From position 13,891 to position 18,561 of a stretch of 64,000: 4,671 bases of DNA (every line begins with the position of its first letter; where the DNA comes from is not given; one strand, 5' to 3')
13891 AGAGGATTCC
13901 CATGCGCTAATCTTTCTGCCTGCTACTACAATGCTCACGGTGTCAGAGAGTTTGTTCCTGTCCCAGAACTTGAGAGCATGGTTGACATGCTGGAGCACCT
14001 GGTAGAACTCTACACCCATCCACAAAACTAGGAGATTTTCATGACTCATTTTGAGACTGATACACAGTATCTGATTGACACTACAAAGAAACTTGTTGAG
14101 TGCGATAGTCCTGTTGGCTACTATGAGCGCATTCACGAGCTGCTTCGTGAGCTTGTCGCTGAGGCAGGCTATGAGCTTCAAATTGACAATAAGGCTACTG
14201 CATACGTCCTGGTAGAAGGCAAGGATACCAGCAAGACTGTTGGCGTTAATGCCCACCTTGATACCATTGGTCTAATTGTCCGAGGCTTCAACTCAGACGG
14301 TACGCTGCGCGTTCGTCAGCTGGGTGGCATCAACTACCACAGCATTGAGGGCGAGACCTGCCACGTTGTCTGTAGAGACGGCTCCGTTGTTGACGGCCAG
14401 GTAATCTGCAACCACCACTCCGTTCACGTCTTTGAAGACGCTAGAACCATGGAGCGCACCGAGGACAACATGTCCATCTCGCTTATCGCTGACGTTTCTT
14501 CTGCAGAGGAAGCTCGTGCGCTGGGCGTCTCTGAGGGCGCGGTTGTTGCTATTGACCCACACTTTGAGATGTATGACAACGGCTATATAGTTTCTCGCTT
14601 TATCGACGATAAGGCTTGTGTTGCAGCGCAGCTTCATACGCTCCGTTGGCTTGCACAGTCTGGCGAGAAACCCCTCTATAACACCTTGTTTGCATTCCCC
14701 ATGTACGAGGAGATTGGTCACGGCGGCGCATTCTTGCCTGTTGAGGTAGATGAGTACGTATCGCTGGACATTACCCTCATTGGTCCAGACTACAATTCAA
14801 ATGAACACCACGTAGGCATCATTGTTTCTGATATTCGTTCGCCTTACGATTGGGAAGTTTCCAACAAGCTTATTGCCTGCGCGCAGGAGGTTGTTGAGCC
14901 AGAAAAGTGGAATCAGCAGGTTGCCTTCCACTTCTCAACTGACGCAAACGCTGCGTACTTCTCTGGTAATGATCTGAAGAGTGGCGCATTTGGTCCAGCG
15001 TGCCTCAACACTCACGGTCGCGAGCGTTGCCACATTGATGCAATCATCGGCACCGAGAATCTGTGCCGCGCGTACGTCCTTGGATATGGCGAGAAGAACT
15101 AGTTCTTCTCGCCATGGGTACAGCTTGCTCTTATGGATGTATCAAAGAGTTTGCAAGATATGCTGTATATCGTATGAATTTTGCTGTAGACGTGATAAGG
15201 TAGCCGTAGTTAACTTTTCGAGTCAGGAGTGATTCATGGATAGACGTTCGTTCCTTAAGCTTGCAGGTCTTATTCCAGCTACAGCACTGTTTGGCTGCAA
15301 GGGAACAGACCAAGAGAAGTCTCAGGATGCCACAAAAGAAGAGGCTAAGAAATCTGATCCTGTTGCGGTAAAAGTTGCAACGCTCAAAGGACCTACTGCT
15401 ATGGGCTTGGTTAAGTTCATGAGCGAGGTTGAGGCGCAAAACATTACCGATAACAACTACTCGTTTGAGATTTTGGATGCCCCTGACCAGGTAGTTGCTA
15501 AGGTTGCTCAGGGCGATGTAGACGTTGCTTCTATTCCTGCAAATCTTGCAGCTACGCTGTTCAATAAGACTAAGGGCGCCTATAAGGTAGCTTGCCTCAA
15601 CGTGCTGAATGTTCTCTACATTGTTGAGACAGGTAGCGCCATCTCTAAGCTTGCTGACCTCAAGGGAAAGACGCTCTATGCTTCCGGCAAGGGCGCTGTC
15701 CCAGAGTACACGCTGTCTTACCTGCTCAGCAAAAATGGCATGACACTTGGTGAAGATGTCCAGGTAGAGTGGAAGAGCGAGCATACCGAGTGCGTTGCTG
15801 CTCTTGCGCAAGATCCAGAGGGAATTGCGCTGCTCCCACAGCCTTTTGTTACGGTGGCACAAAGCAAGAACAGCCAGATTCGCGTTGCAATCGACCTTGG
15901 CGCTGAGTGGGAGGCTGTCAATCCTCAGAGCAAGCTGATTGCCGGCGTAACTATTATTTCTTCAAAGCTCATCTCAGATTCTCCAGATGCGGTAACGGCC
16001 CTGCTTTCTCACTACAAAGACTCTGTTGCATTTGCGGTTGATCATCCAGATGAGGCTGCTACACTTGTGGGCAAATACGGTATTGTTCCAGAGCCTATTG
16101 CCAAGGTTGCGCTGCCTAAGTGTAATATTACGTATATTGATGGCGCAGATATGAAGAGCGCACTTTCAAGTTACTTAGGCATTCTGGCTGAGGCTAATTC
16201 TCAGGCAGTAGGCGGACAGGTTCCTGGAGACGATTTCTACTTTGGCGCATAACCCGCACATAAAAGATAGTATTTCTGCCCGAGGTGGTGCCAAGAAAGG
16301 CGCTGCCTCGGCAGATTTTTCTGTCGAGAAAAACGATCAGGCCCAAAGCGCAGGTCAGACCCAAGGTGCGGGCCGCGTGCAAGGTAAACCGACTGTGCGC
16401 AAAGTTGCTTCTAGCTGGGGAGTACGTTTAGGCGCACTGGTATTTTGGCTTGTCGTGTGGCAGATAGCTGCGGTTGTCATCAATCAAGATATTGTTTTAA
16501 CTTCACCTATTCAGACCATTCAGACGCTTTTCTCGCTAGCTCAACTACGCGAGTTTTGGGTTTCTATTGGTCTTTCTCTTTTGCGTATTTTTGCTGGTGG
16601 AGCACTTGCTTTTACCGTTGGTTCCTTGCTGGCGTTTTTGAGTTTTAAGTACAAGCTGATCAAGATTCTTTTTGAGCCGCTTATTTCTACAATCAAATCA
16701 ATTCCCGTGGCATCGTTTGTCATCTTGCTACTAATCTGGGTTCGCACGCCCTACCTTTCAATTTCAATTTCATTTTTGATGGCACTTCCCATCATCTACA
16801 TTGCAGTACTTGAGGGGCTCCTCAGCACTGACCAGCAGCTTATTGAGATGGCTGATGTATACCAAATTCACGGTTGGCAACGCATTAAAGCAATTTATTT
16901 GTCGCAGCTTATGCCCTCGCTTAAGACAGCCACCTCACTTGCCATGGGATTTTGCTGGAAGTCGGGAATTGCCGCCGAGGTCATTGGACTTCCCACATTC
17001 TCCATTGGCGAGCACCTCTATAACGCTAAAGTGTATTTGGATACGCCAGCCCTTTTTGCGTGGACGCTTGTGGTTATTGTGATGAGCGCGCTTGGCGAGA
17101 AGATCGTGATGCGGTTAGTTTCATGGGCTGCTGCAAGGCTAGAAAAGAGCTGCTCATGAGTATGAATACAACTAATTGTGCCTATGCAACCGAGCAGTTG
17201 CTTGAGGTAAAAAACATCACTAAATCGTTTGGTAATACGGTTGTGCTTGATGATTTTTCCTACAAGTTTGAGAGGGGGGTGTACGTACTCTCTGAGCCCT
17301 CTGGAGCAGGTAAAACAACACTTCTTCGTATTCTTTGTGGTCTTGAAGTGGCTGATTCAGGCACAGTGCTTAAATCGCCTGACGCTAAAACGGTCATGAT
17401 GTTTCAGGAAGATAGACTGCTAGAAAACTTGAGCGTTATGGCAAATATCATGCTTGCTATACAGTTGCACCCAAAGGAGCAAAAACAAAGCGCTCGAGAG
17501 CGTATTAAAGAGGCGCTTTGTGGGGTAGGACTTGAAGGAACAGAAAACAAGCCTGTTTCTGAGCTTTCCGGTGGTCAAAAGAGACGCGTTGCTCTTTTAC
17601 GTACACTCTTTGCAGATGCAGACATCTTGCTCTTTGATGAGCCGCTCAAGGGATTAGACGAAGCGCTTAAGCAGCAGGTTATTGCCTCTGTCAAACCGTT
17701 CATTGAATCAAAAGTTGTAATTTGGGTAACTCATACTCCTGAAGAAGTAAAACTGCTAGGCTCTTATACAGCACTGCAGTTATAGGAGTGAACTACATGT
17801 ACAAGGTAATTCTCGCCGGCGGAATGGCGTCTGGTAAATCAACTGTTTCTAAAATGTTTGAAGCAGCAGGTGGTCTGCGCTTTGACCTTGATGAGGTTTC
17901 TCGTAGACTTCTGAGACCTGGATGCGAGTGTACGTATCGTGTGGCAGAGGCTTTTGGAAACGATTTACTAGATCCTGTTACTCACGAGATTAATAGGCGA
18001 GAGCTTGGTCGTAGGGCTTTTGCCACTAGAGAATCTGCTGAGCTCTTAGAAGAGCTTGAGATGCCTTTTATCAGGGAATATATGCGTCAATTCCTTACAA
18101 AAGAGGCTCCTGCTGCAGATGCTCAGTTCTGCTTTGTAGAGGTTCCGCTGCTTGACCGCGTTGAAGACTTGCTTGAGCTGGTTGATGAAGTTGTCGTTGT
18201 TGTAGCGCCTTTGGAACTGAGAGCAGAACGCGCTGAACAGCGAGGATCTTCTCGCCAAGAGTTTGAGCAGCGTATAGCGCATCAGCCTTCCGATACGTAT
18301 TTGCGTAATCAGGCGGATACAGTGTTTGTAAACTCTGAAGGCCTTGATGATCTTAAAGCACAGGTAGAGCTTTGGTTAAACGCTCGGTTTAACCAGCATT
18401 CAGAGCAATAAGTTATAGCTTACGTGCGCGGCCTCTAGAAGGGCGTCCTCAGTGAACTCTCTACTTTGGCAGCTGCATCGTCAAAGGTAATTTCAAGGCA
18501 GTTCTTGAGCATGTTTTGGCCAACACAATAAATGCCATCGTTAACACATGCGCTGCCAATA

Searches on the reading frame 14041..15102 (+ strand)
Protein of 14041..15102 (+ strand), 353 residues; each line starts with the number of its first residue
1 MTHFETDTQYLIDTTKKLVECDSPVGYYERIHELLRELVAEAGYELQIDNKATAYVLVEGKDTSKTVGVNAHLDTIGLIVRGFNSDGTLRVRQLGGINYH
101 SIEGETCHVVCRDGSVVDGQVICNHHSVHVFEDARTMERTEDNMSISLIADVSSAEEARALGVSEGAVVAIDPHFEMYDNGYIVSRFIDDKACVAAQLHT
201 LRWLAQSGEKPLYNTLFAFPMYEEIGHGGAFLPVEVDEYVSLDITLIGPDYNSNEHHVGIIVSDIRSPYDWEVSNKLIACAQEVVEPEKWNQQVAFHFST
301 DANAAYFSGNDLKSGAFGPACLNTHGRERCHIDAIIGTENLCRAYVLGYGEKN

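Call 32: search_protein_families(library=pfam, proteins=[window:14041-15102:+], max_evalue=0.00001)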
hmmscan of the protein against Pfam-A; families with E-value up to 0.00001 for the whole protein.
window:14041-15102:+ (353 aa): 1 family
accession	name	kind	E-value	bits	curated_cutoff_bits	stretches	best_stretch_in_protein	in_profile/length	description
PF05343.19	Peptidase_M42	-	2.9e-52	178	23.2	1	56-341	5-292/292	M42 glutamyl aminopeptidase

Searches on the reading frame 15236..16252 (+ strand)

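Call 32: search_protein_families(library=pfam, proteins=[window:15236-16252:+], max_evalue=0.00001)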
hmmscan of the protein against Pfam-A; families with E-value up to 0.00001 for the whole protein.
window:15236-16252:+ (338 aa): 3 families
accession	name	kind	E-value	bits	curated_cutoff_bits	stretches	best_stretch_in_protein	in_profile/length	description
PF09084.16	NMT1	-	2.9e-09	37.6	20.5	1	84-274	32-216/216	NMT1/THI5 like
PF12974.12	Phosphonate-bd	-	9.4e-08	32.2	27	0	126-193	87-155/242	ABC transporter, phosphonate, periplasmic substrate-binding protein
PF02621.19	VitK2_biosynth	-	6.2e-06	26.3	26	0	77-279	25-214/252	Menaquinone biosynthesis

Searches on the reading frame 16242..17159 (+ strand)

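Call 32: search_protein_families(library=pfam, proteins=[window:16242-17159:+], max_evalue=0.00001)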
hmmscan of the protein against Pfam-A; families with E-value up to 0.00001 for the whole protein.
window:16242-17159:+ (305 aa): 1 family
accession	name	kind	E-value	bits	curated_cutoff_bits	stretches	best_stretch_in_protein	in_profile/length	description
PF00528.27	BPD_transp_1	-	3.9e-13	50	26.4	1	124-300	2-182/184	Binding-protein-dependent transport system inner membrane component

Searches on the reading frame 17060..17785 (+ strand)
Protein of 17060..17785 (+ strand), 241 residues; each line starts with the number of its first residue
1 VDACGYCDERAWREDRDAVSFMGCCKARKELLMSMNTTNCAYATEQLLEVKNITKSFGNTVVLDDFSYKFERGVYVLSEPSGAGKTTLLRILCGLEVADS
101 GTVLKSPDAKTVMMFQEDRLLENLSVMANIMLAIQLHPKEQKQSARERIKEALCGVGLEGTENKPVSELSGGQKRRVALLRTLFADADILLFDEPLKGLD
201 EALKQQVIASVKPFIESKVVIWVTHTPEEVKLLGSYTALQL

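Call 32: search_protein_families(library=pfam, proteins=[window:17060-17785:+], max_evalue=0.00001)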
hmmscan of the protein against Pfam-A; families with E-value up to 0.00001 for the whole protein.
window:17060-17785:+ (241 aa): 1 family
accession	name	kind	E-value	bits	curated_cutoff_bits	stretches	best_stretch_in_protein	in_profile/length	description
PF00005.33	ABC_tran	-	1e-23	84.9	25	1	64-196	2-136/137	ABC transporter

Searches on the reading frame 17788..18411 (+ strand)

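Call 32: search_protein_families(library=pfam, proteins=[window:17788-18411:+], max_evalue=0.00001)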
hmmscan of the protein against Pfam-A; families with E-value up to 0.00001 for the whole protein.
window:17788-18411:+ (207 aa): 1 family
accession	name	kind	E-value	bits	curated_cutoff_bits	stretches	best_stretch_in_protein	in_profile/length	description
PF01121.26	CoaE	-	1.7e-32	113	27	1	7-187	3-179/180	Dephospho-CoA kinase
